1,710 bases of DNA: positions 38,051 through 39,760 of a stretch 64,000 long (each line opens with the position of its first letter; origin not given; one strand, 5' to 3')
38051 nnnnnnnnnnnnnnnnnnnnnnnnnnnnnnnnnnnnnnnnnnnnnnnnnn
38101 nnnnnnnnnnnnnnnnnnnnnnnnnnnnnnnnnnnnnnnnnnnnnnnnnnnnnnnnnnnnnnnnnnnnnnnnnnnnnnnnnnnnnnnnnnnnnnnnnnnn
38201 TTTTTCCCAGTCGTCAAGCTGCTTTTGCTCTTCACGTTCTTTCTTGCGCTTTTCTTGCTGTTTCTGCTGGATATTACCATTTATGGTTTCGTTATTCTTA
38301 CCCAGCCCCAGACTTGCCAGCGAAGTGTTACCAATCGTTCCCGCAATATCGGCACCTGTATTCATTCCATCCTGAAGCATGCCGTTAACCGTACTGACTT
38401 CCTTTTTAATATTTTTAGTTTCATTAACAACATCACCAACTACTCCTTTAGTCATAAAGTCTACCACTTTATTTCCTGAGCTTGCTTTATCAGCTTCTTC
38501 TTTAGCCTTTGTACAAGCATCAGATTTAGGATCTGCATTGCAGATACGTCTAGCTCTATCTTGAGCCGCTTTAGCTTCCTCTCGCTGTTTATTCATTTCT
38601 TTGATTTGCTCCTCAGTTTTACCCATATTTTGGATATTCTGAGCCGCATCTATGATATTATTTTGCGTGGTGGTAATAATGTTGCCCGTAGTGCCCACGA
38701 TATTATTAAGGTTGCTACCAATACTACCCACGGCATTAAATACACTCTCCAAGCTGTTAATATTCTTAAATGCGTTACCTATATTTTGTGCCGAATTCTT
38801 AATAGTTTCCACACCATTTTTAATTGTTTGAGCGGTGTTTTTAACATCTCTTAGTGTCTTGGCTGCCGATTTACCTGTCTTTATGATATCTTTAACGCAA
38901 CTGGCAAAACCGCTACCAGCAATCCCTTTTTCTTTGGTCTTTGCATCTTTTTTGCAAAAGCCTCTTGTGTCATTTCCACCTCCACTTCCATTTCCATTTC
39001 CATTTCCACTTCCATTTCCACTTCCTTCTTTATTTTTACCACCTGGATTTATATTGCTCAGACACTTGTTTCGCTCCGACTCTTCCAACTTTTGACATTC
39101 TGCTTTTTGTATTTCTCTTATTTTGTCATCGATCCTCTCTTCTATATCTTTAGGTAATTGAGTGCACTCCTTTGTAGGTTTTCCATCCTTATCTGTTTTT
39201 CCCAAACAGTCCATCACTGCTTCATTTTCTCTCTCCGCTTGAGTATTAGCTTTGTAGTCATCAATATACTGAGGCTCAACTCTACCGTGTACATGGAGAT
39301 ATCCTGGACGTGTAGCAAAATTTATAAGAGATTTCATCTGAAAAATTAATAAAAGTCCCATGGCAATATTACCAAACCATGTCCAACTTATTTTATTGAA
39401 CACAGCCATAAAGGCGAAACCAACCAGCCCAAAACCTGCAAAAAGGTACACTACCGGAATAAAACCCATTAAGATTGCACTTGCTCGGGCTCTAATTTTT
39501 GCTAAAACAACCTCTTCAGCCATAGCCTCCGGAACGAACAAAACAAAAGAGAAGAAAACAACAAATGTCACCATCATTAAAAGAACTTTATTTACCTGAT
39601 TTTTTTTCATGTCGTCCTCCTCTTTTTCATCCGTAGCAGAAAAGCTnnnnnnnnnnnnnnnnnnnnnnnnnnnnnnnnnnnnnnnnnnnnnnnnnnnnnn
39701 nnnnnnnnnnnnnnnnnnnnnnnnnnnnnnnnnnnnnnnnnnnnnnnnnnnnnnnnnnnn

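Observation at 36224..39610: VirB2-type pilin module fused to a ~1000-aa extracellular extension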

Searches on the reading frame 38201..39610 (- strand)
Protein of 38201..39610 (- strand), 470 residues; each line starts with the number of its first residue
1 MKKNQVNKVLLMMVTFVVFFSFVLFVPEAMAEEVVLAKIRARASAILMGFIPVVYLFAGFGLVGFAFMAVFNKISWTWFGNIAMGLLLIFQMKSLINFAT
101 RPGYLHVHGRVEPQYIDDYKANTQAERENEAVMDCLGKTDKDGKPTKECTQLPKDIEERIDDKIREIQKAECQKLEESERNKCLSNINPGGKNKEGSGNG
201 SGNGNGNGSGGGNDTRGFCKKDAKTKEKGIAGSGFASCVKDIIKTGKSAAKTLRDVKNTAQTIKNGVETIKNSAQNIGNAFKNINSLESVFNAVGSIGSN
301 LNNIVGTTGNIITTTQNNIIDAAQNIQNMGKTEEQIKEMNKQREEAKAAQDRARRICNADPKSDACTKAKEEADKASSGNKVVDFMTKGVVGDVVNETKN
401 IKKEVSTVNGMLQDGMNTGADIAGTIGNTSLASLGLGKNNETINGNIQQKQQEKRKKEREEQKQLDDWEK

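Call 25: search_solved_structures(query=A2, max_evalue=1)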
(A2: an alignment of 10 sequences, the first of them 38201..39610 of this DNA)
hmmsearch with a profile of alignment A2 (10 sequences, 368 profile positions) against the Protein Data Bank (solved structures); distinct sequences matched with E-value up to 1: 32.
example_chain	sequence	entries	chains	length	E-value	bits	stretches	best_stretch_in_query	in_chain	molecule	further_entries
8qaf_A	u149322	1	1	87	0.00046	22.9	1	143-202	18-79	sc-apCC-8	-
8x7z_A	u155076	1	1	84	0.018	17.7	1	187-249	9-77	HR1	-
9r1o_A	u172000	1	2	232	0.068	15.8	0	149-244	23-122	sc-apCC-6-DPH-NR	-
6nx2_A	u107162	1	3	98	0.13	14.8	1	185-261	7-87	Design construct AAA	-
9nqz_A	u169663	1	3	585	0.16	14.6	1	173-278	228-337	Spike glycoprotein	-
1p68_A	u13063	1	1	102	0.16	14.6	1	160-246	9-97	De novo designed protein S-824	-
2jua_A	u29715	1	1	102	0.18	14.4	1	157-246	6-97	de novo protein S836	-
8y7x_B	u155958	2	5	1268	0.33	13.6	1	173-251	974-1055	Spike glycoprotein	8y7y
9eg6_A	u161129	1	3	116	0.46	13.1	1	164-241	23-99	Caveolae-associated protein 1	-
2ch7_A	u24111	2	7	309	0.47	13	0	168-269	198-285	METHYL-ACCEPTING CHEMOTAXIS PROTEIN | Methyl-accepting chemotaxis protein 2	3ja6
5yl9_A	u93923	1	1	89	0.51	12.9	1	181-248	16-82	Spike glycoprotein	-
1k4r_A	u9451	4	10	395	0.52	12.9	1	130-183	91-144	MAJOR ENVELOPE PROTEIN E | TICK-BORNE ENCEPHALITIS VIRUS GLYCOPROTEIN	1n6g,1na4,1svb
1urz_A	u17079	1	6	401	0.53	12.8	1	130-183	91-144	ENVELOPE PROTEIN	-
6j5g_A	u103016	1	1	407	0.55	12.8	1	130-183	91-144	Envelope protein E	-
7y6s_A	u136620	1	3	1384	0.57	12.7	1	185-249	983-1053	Spike glycoprotein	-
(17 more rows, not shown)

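Call 30: search_protein_representatives(alignment_id=A2)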
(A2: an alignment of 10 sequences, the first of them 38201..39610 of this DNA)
Query: 10 sequences, 368 profile positions. Proteins with E-value up to 0.001 (for the whole library): 584; up to 1e-10: 339; up to 1e-30: 115. The best 150 are listed.
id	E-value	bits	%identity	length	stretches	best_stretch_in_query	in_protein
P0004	1.1e-154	531.7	-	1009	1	1-364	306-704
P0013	2.4e-148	510.9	-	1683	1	1-363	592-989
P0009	7.7e-146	502.7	-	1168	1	1-368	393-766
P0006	2.1e-143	494.7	-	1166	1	1-356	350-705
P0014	3.6e-143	493.9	-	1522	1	1-362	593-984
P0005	1.8e-140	485.0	-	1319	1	1-368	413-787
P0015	6.3e-136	470.0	-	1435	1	4-367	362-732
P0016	1.1e-128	446.3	-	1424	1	1-366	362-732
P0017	2.3e-128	445.2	-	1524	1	1-362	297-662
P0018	2.6e-126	438.4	-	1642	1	1-364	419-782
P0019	3.9e-126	437.8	-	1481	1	1-368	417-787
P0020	1.1e-125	436.3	-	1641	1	3-367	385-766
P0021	3.0e-125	434.9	-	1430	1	3-366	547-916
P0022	3.0e-124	431.6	-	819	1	2-342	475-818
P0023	1.0e-122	426.6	-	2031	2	1-368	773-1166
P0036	7.2e-102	358.0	-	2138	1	3-361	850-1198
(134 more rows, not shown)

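Call 31: predict_structure(alignment_id=A2)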
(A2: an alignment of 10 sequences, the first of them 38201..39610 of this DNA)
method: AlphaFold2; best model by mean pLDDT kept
length: 470 residues; sequences in the alignment: 10
mean_pLDDT: 45.8   pTM: 0.24
mean pLDDT of the five models: 45.8, 45.2, 44.9, 44.4, 43.9
residues with pLDDT >= 90: 13; 70-90: 53; 50-70: 66; < 50: 338
segments of 3 or more residues with pLDDT < 50: 20-57, 59-61, 72-74, 90-160, 189-332, 378-447
pLDDT, mean of each block of 10 residues (from residue 1): 50 52 41 35 40 46 50 54 54 39 31 32 35 38 41 42 64 78 66 32 32 29 31 25 28 37 43 41 32 38 44 45 38 51 69 76 78 61 37 38 37 32 28 30 46 88 91
secondary structure, 60 per line:
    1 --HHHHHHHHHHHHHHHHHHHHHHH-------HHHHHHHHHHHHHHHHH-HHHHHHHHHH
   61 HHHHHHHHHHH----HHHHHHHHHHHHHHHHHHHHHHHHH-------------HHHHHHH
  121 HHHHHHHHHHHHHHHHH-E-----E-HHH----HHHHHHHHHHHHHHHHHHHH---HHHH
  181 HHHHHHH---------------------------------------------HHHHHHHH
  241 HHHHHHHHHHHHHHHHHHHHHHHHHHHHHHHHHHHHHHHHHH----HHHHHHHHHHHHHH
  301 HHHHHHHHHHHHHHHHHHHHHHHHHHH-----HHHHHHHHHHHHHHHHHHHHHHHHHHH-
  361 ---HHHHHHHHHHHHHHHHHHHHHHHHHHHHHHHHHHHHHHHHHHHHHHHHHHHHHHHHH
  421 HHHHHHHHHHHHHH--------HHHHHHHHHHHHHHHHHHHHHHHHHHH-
elements in order: H3-25 H33-49 H51-71 H76-100 H114-137 H154-173 H177-187 H233-282 H287-327 H333-359 H364-434 H443-469

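Call 32: find_related_loci(query=A2, collection=genome_contigs, flank=6000)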
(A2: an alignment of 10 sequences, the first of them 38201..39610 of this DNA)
Query A2 (470 aa) in genome_contigs; peptide patterns used: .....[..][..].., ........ (x = any residue, [..] = any of these).
497 stretches matched a pattern; 111 encode a relative of the query (tblastn E <= 1e-3); the best 80 are kept; 80 distinct loci.
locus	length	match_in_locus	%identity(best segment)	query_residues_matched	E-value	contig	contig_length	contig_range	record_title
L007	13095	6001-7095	32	35-452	8e-55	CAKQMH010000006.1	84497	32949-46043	MAG: uncultured Alphaproteobacteria bacterium isolate REFINED_METABAT215_TOP10_CONTIGS_1500_ASSEMBLY_K77_MERGED__Hadza_M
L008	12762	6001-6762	33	35-343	1e-47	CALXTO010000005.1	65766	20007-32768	MAG: uncultured Alphaproteobacteria bacterium isolate BRZ_CT__bin33 genome assembly, contig: BRZ_CT__NODE_722_length_657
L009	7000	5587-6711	30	33-464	5e-47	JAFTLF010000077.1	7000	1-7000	MAG: Alphaproteobacteria bacterium isolate RGIG3920 Roe_deer_Cecum-3__c362444, whole genome shotgun sequence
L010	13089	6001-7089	32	32-455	2e-46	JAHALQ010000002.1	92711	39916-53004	MAG: Proteobacteria bacterium isolate L3_072_000M1_dasL3_072_000M1_concoct_80 L3_072_000M1_scaffold_121, whole genome sh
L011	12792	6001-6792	29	35-348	9e-26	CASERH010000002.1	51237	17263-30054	uncultured proteobacterium isolate O27_L1_392392_idba_bin.56 genome assembly, contig: O27_L1_392392_idba_bin.56.fa_scaff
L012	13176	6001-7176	32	35-459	1e-39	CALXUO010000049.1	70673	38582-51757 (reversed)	MAG: uncultured Alphaproteobacteria bacterium isolate E20__bin257 genome assembly, contig: E20__k127_2725545, whole geno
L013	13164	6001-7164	30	35-463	6e-39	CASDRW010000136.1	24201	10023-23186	uncultured proteobacterium isolate SI.B40.metabat-bins.148 genome assembly, contig: SI.B40.metabat-bins.148.fa_k141_4179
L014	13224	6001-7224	33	35-455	6e-38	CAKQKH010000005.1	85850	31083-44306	MAG: uncultured Alphaproteobacteria bacterium isolate REFINED_METABAT215_TOP10_CONTIGS_1500_ASSEMBLY_K77_MERGED__Hadza_M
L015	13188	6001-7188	28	35-467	5e-37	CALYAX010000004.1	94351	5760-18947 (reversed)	MAG: uncultured Alphaproteobacteria bacterium isolate BRZ_DH__bin41 genome assembly, contig: BRZ_DH__NODE_286_length_943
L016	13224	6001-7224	30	35-470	3e-35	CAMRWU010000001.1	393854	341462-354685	MAG TPA_asm: uncultured proteobacterium isolate SRR13573577_bin.13_metawrap_v1.3_MAG genome assembly, contig: NODE.1_len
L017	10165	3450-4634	36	35-470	7e-34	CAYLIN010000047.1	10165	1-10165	MAG TPA_asm: uncultured Azospirillaceae bacterium isolate SRP199465_co2_209 genome assembly, contig: NODE_20878_length_1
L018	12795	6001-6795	28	35-352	4e-26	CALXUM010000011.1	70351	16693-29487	MAG: uncultured Alphaproteobacteria bacterium isolate BRZ_CT__bin98 genome assembly, contig: BRZ_CT__NODE_657_length_703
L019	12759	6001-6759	32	39-343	5e-31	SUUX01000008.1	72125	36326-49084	MAG: Alphaproteobacteria bacterium isolate SIG57 NODE_8999_length_72125_cov_7.043946, whole genome shotgun sequence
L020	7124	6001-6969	29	35-413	1e-30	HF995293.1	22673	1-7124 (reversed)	Proteobacteria bacterium CAG:495 genomic scaffold, scf84, whole genome shotgun sequence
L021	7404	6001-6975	28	35-418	3e-30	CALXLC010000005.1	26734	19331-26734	MAG: uncultured Alphaproteobacteria bacterium isolate E27__bin196 genome assembly, contig: E27__k127_6308628, whole geno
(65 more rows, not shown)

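Call 39: search_protein_families(library=pfam, alignment_id=A3, max_evalue=0.01)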
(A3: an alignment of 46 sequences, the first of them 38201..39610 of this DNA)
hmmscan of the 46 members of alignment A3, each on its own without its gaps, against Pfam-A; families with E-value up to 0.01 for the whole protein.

A. member 1, window:38201-39610:- (470 aa): 2 families
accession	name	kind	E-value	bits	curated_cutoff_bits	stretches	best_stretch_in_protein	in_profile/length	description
PF04956.18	TrbC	-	0.00044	20.9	27.9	1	6-96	5-95/98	TrbC/VIRB2 pilin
PF06103.16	DUF948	-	0.0012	19.4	37.2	1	230-304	5-87/89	Bacterial protein of unknown function (DUF948)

B. families by the number of members that match (of 46 scanned): 13 families
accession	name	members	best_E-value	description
PF04956.18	TrbC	32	1.3e-10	TrbC/VIRB2 pilin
PF07202.18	Tcp10_C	4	1.7e-09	T-complex protein 10 C-terminus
PF06103.16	DUF948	3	0.0012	Bacterial protein of unknown function (DUF948)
PF03343.18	SART-1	1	0.00011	SART-1 family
PF24546.1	Ig_TPPC8_4th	1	0.0018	TPPC8 fourth Ig-like domain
PF07009.16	NusG_II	1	0.0027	NusG domain II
PF03223.20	V-ATPase_C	1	0.0036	V-ATPase subunit C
PF07889.17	DUF1664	1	0.0055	Protein of unknown function (DUF1664)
PF09721.15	Exosortase_EpsH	1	0.0069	Transmembrane exosortase (Exosortase_EpsH)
PF08092.16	Toxin_22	1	0.0075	Magi peptide toxin family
PF03779.20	SPW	1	0.008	SPW repeat domain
PF13341.12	RAG2_PHD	1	0.0091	RAG2 PHD domain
PF01607.29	CBM_14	1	0.0099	Chitin binding Peritrophin-A domain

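Call 49: predict_structure(alignment_id=A3)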
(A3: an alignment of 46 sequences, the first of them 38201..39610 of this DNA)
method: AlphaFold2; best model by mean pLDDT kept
length: 470 residues; sequences in the alignment: 46
mean_pLDDT: 63.6   pTM: 0.30
mean pLDDT of the five models: 63.6, 63.1, 61.8, 61.2, 61.0
residues with pLDDT >= 90: 88; 70-90: 143; 50-70: 38; < 50: 201
segments of 3 or more residues with pLDDT < 50: 104-107, 109-120, 195-318, 385-441
pLDDT, mean of each block of 10 residues (from residue 1): 75 89 65 71 82 85 86 85 87 80 51 45 70 84 84 83 90 95 85 48 39 31 34 40 35 31 39 39 36 30 30 43 73 91 94 97 97 87 47 37 32 37 36 37 67 94 90
secondary structure, 60 per line:
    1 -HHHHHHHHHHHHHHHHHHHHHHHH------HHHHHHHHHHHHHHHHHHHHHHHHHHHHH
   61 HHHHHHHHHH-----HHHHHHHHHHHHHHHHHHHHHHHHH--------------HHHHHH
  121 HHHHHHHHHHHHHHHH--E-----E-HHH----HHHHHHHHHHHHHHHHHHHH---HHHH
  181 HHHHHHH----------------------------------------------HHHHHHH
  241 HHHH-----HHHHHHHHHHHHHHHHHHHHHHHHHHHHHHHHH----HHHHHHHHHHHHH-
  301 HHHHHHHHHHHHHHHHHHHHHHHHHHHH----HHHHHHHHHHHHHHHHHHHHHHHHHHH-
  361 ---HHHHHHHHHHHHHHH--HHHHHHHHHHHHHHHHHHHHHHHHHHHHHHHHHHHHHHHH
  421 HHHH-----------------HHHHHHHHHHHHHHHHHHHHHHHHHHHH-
elements in order: H2-25 H32-70 H76-100 H115-136 H154-173 H177-187 H234-244 H250-282 H287-299 H301-328 H333-359 H364-378 H381-424 H442-469

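Call 51: fold_search(model_id=the predicted structure, library=pdb)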
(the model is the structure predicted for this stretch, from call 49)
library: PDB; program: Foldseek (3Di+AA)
matches with E <= 10: 5; with E <= 0.001: 0
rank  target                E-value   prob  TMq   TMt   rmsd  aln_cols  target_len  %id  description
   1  6bz3_A                6.8e+00  0.08  0.09  0.32  22.1       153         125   14  Complex structure of FAK FAT domain and DCC P3 motif (released 2018-04-04)
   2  7kai_E                6.8e+00  0.04  0.11  0.25  11.1       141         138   15  Cryo-EM structure of the Sec complex from S. cerevisiae, wild-type, class with Sec62, conformation 1 (C1) (released 2021-01-06)
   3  8i7r_C7               6.8e+00  0.01  0.09  0.11  55.3       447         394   10  In situ structure of axonemal doublet microtubules in mouse sperm with 48-nm repeat (released 2023-10-11)
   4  9ea7                  7.2e+00  0.01  0.08  0.02  40.6       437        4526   11  The Structure of ApoB100 from Human Low-Density Lipoprotein (released 2024-12-18)
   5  8to0_C                9.1e+00  0.06  0.11  0.27  25.9       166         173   16  48-nm repeating structure of doublets from mouse sperm flagella (released 2023-11-01)

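Call 56: search_dna_similar(query=window:38201-39610:-, collection=plasmids, mode=protein, max_evalue=0.001, max_rows=15)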
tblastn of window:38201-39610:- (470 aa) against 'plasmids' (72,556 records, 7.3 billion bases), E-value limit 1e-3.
No match.

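Call 66: find_homologous_proteins(query=A2, max_evalue=1e-10)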
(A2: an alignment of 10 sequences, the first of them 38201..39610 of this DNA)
Query A2 (10 sequences) (470 aa, profile of the alignment): 5 proteins with E <= 1e-10 among 8000 candidates.
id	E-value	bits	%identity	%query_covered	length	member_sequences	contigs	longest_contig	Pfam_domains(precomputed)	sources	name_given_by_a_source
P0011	5.5e-95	337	31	61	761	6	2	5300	-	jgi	-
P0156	3.9e-35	140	49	19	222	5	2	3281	PF04956.19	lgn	-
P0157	7.9e-34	136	35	31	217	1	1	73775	PF04956.19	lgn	-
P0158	3.1e-32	131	49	18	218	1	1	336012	PF04956.19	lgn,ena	-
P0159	1.1e-31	129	48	18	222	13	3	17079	PF04956.19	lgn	-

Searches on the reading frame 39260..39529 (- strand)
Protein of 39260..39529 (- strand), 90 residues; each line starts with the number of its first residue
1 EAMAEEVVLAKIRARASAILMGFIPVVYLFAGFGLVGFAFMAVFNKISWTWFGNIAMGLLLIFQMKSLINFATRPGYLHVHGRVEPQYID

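Call 14: search_protein_families(library=pfam, alignment_id=A1, max_evalue=0.1)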
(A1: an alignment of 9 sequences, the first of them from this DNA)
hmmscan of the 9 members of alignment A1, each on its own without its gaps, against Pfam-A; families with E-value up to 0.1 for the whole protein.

A. member 1, seq(90 aa): 1 family
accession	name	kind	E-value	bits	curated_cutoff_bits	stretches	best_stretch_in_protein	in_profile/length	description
PF04956.18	TrbC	-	0.0007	20.2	27.9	1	25-69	51-95/98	TrbC/VIRB2 pilin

B. families by the number of members that match (of 9 scanned): 3 families
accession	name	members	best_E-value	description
PF04956.18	TrbC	8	4e-06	TrbC/VIRB2 pilin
PF19529.4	DUF6057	2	0.0056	Family of unknown function (DUF6057)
PF18895.5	T4SS_pilin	2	0.019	Type IV secretion system pilin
